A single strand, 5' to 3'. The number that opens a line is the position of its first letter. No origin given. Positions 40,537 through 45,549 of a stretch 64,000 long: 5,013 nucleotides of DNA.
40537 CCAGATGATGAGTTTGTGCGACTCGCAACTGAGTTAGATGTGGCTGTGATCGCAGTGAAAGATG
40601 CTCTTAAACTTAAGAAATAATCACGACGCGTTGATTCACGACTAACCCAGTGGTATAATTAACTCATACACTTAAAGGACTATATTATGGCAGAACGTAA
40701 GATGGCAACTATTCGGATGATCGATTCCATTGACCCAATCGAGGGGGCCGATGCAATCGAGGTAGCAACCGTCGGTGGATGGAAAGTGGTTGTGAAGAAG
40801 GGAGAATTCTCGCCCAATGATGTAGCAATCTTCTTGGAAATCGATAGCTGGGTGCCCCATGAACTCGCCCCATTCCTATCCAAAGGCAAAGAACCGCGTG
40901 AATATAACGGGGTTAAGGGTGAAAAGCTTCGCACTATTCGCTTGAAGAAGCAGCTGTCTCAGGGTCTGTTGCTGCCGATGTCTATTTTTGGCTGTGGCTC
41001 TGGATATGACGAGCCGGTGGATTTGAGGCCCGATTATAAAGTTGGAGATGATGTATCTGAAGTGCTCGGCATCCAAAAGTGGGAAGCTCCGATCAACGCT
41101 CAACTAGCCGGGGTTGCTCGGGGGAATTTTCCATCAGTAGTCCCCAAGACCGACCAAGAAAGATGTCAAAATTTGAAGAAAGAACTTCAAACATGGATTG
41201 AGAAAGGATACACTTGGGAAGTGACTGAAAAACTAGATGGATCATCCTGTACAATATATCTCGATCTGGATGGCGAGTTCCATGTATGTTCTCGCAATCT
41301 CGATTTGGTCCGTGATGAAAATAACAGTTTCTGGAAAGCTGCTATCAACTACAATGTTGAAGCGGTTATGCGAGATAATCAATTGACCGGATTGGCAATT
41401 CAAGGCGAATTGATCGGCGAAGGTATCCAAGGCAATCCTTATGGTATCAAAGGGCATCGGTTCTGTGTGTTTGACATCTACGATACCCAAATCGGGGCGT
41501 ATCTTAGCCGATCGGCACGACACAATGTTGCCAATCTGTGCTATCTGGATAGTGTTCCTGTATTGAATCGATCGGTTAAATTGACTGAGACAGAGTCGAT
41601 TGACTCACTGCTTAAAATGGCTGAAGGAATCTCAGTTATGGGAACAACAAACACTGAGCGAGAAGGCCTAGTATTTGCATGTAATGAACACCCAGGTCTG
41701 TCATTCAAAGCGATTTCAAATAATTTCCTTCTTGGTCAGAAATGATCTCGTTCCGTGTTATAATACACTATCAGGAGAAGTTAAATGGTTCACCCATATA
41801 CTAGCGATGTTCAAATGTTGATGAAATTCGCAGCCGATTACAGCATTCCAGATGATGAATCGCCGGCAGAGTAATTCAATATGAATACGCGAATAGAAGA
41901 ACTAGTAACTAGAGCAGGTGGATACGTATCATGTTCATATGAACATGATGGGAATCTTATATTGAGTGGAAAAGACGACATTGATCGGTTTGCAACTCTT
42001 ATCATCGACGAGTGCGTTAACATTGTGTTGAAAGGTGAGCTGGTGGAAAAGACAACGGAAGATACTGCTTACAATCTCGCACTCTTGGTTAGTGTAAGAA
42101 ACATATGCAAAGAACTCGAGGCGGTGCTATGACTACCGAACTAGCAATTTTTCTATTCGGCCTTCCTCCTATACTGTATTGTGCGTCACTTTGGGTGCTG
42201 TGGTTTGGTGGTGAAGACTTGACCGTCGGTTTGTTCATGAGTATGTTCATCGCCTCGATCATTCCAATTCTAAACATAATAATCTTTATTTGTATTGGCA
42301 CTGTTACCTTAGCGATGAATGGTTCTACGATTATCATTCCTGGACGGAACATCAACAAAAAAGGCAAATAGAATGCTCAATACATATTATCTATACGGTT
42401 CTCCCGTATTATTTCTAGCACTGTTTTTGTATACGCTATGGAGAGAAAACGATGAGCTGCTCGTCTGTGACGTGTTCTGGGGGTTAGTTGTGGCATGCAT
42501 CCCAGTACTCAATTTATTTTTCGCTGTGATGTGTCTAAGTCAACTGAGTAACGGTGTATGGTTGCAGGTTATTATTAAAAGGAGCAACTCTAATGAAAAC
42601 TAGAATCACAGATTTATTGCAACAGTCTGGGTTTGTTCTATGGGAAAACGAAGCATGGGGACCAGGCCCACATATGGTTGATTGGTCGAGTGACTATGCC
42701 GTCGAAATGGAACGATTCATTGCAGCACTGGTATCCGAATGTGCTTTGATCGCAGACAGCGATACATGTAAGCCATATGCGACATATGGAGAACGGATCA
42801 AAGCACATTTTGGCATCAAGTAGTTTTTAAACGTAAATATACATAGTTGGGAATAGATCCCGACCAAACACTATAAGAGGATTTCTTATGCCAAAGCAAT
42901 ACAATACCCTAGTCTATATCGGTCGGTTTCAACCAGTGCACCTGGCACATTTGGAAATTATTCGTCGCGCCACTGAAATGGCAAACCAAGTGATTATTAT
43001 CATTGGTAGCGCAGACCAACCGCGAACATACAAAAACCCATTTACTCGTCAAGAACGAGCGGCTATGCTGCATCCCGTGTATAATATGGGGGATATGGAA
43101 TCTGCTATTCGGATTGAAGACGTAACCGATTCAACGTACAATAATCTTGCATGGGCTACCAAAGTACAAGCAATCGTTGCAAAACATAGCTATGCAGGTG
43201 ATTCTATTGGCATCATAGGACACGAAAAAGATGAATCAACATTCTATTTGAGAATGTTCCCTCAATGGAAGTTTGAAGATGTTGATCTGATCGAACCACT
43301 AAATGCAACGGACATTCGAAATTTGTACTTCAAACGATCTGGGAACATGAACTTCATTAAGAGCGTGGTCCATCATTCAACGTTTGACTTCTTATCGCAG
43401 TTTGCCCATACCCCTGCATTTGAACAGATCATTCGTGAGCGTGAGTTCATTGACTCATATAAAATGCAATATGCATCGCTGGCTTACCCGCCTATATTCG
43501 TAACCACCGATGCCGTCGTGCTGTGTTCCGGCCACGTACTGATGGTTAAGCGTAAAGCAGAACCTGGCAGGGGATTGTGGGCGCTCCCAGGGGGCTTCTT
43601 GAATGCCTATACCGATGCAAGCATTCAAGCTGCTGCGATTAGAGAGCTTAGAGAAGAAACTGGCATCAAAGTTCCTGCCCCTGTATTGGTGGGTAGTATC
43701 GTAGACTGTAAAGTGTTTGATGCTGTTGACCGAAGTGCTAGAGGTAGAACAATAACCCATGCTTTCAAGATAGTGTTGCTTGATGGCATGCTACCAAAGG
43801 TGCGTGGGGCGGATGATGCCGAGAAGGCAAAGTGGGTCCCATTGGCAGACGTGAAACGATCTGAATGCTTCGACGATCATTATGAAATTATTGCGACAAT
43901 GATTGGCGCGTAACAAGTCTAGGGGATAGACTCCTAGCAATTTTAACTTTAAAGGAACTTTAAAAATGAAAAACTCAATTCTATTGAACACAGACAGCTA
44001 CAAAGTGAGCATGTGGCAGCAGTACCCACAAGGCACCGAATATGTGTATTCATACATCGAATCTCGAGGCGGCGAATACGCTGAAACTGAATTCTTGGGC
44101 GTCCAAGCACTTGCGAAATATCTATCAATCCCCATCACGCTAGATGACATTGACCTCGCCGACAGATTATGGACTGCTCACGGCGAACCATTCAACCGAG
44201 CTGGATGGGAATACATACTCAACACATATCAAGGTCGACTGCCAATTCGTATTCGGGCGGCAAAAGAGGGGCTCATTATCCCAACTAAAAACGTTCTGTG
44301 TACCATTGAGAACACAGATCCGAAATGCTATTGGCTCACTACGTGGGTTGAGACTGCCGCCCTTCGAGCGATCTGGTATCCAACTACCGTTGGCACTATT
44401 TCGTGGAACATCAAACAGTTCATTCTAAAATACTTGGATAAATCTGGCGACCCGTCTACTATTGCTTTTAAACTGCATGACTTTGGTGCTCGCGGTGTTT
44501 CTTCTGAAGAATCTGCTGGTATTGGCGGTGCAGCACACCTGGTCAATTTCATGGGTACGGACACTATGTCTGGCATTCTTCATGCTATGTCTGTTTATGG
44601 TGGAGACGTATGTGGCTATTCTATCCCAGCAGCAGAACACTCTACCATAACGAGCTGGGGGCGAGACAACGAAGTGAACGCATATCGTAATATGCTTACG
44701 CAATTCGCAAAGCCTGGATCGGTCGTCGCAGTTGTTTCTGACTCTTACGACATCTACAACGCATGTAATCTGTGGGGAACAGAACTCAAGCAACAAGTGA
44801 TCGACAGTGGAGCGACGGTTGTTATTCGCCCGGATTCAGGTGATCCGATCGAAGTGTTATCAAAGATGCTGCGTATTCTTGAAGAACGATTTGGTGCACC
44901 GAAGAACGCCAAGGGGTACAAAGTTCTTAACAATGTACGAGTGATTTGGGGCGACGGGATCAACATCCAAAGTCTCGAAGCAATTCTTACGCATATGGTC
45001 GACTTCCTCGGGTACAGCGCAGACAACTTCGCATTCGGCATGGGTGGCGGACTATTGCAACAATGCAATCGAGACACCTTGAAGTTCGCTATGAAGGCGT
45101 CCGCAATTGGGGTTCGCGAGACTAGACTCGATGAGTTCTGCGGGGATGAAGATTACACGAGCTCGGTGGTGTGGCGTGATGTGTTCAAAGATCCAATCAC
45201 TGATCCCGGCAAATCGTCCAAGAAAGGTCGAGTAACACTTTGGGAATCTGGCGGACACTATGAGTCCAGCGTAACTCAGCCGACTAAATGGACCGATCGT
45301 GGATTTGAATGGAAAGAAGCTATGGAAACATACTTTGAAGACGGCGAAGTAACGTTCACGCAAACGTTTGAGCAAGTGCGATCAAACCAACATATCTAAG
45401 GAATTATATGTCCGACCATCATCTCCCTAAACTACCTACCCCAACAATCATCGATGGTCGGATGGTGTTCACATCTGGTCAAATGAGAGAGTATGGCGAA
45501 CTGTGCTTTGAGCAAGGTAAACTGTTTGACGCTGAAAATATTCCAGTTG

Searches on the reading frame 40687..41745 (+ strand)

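Call 101: search_protein_families(library=phrogs, proteins=[window:40687-41745:+], max_evalue=0.00001)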
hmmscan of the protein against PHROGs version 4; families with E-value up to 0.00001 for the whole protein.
window:40687-41745:+ (352 aa): 2 families
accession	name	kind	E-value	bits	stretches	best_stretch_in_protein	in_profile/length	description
phrog_968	-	DNA, RNA and nucleotide metabolism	2.7e-81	274.5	1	2-350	6-391/398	RNA ligase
phrog_548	-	DNA, RNA and nucleotide metabolism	3.5e-16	60.3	1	155-332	13-212/341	RNA ligase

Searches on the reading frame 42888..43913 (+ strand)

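Call 101: search_protein_families(library=phrogs, proteins=[window:42888-43913:+], max_evalue=0.00001)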
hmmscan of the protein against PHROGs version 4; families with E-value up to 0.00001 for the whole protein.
window:42888-43913:+ (341 aa): 5 families
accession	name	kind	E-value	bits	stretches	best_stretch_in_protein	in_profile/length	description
phrog_395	-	other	3.6e-79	268.2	1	2-340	8-372/373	cytidyltransferase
phrog_1198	-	other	3.4e-21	77.1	1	177-333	11-161/253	MutT/NUDIX hydrolase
phrog_3462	-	moron, auxiliary metabolic gene and host takeover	7.4e-08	33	1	9-149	6-152/346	nicotinamide-nucleotide adenylyltransferase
phrog_3041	-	other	2.4e-07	30.5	1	8-69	53-117/678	cytidyltransferase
phrog_25541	-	unknown function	5.2e-06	27.1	1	206-269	76-134/210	-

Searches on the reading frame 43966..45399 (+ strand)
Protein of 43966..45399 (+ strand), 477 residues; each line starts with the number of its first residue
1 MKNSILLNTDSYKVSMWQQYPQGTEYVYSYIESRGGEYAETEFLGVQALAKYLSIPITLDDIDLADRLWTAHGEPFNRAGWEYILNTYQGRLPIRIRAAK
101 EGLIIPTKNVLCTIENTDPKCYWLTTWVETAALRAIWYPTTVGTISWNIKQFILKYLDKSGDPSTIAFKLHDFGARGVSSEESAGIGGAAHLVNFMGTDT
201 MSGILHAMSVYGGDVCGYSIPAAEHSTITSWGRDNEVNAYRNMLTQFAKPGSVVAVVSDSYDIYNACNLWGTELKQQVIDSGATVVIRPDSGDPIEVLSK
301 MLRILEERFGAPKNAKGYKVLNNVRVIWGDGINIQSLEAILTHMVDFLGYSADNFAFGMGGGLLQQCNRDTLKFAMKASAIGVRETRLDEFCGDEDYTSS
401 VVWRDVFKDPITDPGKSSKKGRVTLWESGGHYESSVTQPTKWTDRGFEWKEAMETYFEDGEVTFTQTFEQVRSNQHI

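Call 11: search_protein_families(library=pfam, proteins=[window:43966-45399:+], max_evalue=0.001)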
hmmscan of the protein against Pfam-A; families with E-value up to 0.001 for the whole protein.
window:43966-45399:+ (477 aa): 2 families
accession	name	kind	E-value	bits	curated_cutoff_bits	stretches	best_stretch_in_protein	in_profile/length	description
PF04095.22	NAPRTase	-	1.3e-52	179.4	20.8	1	168-422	1-221/239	Nicotinate phosphoribosyltransferase (NAPRTase) family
PF18127.6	NAMPT_N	-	3.2e-25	88.7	25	1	4-96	1-98/98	Nicotinamide phosphoribosyltransferase, N-terminal domain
